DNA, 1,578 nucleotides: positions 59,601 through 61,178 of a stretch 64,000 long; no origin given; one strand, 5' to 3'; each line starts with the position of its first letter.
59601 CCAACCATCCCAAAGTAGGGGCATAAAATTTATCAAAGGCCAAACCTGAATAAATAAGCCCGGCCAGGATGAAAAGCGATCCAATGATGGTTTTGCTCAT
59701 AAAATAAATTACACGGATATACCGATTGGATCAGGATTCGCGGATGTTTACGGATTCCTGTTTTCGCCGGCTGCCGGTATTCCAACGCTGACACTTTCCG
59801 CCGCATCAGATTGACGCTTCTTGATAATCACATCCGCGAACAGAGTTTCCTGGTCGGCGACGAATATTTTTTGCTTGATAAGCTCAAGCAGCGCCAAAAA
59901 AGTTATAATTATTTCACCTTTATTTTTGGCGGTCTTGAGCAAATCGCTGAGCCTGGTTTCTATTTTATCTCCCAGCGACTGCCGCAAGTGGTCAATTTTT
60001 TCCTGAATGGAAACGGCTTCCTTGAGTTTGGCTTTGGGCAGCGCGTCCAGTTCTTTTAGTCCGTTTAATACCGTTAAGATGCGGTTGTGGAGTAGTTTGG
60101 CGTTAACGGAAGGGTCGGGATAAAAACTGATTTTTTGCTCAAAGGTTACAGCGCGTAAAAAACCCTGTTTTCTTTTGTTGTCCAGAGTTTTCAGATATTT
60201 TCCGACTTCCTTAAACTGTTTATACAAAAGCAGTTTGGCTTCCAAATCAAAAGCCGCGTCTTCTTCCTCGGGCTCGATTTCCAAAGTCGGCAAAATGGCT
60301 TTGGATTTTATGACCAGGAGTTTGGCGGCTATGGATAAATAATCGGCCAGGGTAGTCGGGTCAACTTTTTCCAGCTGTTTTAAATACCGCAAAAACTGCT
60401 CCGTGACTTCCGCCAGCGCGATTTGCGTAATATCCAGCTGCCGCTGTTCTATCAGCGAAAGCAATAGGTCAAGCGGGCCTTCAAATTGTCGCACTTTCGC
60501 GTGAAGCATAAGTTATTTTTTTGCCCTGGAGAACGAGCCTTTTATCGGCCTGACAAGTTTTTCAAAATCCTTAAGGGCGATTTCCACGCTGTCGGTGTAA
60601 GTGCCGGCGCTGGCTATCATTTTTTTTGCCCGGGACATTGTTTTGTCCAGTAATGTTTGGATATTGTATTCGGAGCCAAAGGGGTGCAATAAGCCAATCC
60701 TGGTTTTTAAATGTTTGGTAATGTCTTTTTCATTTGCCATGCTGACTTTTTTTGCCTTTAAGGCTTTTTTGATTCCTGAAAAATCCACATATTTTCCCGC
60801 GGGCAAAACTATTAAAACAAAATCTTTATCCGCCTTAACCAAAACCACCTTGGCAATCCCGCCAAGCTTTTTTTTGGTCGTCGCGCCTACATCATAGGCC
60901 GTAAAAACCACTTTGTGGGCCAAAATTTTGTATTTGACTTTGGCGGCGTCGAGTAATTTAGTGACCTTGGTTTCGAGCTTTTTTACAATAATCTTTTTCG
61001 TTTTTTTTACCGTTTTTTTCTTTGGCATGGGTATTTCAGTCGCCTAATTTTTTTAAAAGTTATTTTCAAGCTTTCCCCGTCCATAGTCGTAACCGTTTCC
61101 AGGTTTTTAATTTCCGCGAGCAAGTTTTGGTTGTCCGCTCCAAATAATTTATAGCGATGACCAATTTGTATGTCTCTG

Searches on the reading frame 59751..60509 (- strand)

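Call 50: search_protein_families(library=pfam, proteins=[window:59751-60509:-], max_evalue=0.001)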
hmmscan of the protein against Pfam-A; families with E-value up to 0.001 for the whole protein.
window:59751-60509:- (253 aa): 1 family
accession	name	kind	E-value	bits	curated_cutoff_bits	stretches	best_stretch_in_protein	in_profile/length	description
PF02616.19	SMC_ScpA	-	4.3e-24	86.2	24.6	1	19-229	1-229/232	Segregation and condensation protein ScpA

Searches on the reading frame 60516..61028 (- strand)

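Call 50: search_protein_families(library=pfam, proteins=[window:60516-61028:-], max_evalue=0.001)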
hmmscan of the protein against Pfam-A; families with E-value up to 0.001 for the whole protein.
window:60516-61028:- (171 aa): 1 family
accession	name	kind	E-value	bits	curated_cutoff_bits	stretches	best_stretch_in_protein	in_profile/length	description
PF04073.20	tRNA_edit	-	2.4e-21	76.5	25.5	1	38-158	1-123/123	Aminoacyl-tRNA editing domain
